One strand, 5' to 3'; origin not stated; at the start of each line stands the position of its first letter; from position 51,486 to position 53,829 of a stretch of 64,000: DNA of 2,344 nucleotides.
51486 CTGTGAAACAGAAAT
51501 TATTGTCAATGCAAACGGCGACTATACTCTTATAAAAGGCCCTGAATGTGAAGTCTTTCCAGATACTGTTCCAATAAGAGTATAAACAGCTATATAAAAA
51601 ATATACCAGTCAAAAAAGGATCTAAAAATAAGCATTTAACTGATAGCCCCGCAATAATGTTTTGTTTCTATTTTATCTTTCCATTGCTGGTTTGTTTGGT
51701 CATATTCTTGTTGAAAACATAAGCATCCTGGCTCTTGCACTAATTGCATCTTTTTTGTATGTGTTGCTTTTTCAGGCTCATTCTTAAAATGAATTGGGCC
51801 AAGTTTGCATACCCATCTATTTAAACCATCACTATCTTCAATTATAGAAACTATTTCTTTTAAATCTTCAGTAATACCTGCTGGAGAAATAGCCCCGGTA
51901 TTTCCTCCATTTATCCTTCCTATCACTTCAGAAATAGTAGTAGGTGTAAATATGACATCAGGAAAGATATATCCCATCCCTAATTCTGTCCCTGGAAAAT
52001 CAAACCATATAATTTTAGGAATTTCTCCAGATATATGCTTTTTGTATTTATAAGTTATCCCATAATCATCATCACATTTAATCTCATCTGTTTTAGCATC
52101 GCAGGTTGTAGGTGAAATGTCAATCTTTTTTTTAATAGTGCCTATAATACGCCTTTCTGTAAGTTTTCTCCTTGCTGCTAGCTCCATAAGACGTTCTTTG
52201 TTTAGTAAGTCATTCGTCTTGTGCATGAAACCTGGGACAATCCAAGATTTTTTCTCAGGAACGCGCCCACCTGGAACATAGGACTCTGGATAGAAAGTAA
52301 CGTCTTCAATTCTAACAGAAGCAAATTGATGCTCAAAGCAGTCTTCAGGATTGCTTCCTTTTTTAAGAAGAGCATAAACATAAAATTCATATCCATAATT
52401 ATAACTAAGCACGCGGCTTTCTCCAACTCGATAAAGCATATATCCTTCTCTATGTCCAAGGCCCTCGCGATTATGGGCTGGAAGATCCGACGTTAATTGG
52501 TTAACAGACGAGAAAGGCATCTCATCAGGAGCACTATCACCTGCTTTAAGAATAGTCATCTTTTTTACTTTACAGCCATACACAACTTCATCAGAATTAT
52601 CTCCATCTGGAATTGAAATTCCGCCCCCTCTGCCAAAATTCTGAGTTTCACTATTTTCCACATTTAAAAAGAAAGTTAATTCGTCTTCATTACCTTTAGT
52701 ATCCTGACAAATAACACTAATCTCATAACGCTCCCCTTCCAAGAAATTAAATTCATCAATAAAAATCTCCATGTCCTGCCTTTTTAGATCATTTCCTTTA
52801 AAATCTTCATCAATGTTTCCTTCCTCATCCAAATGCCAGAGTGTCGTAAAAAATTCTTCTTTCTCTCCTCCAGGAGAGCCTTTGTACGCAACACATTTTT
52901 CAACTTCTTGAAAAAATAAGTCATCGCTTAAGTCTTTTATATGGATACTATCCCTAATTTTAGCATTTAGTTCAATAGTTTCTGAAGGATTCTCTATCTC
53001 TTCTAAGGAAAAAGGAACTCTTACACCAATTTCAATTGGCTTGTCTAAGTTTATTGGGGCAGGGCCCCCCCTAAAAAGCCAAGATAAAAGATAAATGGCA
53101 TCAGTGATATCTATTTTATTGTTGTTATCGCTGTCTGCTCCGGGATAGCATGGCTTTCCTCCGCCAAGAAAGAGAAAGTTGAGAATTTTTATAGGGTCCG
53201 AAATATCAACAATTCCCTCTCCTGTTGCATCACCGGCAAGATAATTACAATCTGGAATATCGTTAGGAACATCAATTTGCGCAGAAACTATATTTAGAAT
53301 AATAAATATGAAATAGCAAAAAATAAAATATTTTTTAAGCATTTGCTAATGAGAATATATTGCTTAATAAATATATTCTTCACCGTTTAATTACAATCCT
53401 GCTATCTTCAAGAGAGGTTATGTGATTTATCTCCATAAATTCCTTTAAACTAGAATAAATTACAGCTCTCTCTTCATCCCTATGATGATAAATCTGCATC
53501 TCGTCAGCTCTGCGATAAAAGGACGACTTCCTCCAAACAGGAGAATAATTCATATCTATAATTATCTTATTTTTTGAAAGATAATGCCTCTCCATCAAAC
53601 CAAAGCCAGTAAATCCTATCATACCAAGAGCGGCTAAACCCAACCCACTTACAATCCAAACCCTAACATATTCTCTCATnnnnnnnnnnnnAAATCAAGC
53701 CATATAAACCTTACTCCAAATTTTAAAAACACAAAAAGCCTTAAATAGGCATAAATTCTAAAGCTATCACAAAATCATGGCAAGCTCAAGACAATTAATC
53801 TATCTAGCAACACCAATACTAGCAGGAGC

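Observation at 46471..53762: Duplicated [small single-TM protein + dockerin protein] cassette with a conserved 100-nt 5' module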

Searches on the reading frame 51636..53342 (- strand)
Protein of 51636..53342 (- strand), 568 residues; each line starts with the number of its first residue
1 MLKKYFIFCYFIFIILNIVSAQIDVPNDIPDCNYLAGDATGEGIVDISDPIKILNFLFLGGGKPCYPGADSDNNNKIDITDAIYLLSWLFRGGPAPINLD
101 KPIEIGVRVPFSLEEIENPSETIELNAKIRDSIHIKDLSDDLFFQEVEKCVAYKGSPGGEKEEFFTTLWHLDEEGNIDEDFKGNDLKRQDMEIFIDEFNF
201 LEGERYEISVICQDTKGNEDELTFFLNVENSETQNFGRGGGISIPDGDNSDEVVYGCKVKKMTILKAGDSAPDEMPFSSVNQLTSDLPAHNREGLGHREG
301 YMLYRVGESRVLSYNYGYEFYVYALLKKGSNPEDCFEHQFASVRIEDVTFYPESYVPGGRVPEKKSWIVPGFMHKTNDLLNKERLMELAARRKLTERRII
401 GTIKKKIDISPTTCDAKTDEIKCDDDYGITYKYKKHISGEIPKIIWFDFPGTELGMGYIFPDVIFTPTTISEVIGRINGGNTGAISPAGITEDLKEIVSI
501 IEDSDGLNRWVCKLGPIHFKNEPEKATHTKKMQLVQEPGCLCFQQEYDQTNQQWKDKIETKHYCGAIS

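Call 9: search_protein_families(library=pfam, proteins=[window:51636-53342:-], max_evalue=0.01)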
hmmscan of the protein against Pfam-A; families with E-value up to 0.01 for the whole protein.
window:51636-53342:- (568 aa): 0 families

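Call 14: find_encoding_contigs(protein=window:51636-53342:-, flank=10000, max_places=6)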
Protein window:51636-53342:- (568 aa): 1 contig read that carries it; 1 place shown.
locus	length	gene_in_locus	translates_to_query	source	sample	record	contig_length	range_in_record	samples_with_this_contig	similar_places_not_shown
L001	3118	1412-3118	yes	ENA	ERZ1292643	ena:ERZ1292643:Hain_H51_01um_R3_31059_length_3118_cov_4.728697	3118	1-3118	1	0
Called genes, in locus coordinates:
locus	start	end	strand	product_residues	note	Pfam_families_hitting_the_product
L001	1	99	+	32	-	?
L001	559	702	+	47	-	-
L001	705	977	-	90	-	-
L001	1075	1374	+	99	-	-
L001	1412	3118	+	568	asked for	?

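Call 19: find_homologous_proteins(query=window:51636-53342:-, max_evalue=0.001)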
Query window:51636-53342:- (568 aa): 9 proteins with E <= 0.001 among 8000 candidates.
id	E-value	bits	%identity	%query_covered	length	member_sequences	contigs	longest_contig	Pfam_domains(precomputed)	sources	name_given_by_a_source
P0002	0.0e+0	1331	100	100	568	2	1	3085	-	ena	-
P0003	3.6e-9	54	55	11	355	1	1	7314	PF13229.13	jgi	jgi:hypothetical protein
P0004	7.6e-9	53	54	11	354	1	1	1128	-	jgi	jgi:hypothetical protein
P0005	2.0e-7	48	51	11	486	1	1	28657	-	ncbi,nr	ncbi:MAG: hypothetical protein HY721_00130 [Planctomycetes bacterium]|nr:hypothetical protein [Planc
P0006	4.0e-5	40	49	10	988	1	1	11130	-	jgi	jgi:hypothetical protein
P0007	7.0e-5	40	33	24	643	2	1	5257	-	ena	-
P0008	1.0e-4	39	41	13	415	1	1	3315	-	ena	-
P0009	3.6e-4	37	45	13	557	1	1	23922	-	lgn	-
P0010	8.6e-4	36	33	11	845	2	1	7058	PF00404.25,PF13620.13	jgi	jgi:hypothetical protein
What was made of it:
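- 51636..53342 (-): P3: 568-aa paralog of P1 with a dockerin and the same C-terminal domain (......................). Outside the window only the dockerin finds relatives (call 19).
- Tried and rejected: A search with P3 returned only dockerin-level matches (call 19).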

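Call 64: predict_structure(alignment_id=A6)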
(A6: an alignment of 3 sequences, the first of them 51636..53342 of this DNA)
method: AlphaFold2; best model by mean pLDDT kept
length: 568 residues; sequences in the alignment: 3
mean_pLDDT: 35.5   pTM: 0.22
mean pLDDT of the five models: 35.5, 33.5, 31.9, 30.0, 28.2
residues with pLDDT >= 90: 0; 70-90: 0; 50-70: 50; < 50: 518
segments of 3 or more residues with pLDDT < 50: 1-4, 15-145, 156-159, 165-199, 201-205, 223-301, 303-322, 324-330, 334-509, 511-540, 544-547, 549-555, 557-568
pLDDT, mean of each block of 10 residues (from residue 1): 53 45 31 30 34 38 35 36 36 29 24 24 29 39 48 53 48 39 40 44 49 55 44 26 25 36 42 43 34 39 41 29 47 45 27 23 24 25 27 24 25 32 30 26 26 23 25 25 28 36 42 43 37 38 49 44 32
secondary structure, 60 per line:
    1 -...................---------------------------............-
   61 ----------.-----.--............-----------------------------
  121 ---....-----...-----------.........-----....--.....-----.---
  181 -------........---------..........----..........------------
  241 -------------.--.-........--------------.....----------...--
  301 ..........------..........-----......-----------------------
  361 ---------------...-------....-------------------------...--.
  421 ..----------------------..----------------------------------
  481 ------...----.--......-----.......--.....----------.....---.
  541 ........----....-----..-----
elements in order: H2-20 H48-59 H80-91 E124-127 E133-135 E147-155 E161-164 E167-171 E191-195 E205-214 E219-228 E259-266 H281-285 E296-298 E301-310 E317-326 H332-337 H386-389 E415-417 E420-422 E497-502 E508-514 E517-521 E532-536 E540-548 E553-556

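Call 76: search_solved_structures(query=A6, max_evalue=1)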
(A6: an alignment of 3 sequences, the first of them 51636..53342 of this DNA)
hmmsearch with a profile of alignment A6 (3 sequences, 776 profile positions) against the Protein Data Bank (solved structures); distinct sequences matched with E-value up to 1: 12.
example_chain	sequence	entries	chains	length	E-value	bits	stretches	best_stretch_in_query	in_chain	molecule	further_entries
1daq_A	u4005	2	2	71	0.00041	22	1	39-94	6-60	ENDOGLUCANASE SS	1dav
2mte_A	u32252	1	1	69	0.00042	22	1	39-94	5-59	Cellulose 1,4-beta-cellobiosidase (reducing end) CelS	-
2y3n_B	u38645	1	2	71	0.0025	19.4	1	38-93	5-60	CELLULOSOMAL FAMILY-48 PROCESSIVE GLYCOSIDE HYDROLASE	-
3ul4_B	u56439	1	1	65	0.003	19.2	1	39-93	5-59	Cellulosome enzyme, dockerin type I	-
5m2s_B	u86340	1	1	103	0.19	13.2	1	38-60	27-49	Doc8: Type I dockerin repeat domain from family 9 glycoside hydrolase WP_009982745[Ruminoc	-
4uyp_B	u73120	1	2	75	0.3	12.6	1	37-93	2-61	Cellulosomal scaffoldin adaptor protein B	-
4fl4_A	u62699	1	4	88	0.3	12.5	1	38-95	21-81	Glycoside hydrolase family 9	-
4dh2_B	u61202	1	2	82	0.34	12.4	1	39-95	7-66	Dockerin type 1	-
1ohz_B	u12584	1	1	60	0.56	11.7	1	40-95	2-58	ENDO-1,4-BETA-XYLANASE Y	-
5m2o_B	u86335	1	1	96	0.56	11.7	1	39-59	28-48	Group I Dockerin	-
5lxv_B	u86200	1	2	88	0.72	11.3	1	34-93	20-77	Carbohydrate-binding protein WP_009985128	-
4uyq_B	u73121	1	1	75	0.93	10.9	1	37-93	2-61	Cellulosomal scaffoldin adaptor protein B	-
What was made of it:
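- On Type I dockerin (large proteins P1, P3 and Y): The P1/P3/Y profile matches solved type I dockerins (1daq, 2mte, 2y3n, 3ul4) at E 4e-4 to 3e-3 over positions 39-94 (call 76).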

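Call 79: find_encoding_contigs(protein=P0007, flank=5000, max_places=4)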
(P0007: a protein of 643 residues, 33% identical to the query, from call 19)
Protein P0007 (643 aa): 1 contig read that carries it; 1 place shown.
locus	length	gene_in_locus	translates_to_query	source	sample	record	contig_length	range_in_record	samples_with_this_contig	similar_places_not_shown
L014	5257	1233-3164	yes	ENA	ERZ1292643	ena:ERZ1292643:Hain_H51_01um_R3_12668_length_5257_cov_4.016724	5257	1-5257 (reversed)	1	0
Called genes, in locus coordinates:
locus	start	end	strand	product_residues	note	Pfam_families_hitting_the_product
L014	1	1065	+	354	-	?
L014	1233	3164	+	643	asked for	-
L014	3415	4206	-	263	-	-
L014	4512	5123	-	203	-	PF00293:NUDIX (weak)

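Call 80: find_encoding_contigs(protein=P0008, flank=5000, max_places=4)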
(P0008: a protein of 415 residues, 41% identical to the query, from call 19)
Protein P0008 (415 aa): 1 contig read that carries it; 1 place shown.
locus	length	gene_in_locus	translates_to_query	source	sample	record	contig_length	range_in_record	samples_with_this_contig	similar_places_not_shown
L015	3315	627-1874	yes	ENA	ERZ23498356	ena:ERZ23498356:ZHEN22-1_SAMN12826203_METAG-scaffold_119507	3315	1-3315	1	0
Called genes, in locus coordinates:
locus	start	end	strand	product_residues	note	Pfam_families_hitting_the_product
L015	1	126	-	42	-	?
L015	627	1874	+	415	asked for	-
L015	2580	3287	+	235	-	PF00106:adh_short, PF08659:KR, PF13561:adh_short_C2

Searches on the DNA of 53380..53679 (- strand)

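Call 37: search_rna_families(source=L004, threshold=evalue, max_evalue=1)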
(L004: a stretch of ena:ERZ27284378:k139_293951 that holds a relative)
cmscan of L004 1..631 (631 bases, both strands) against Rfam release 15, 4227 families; matches with E-value up to 1: 2.
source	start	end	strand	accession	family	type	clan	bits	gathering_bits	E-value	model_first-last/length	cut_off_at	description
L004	277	367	+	RF01302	snoU36a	Gene; snRNA; snoRNA; CD-box;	CL00051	23.4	45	0.032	1-90/90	no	SnoRNA U36a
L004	159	195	-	RF01315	CRISPR-DR2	Gene; CRISPR;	CL00014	19.7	37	0.73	1-30/30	no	CRISPR RNA direct repeat element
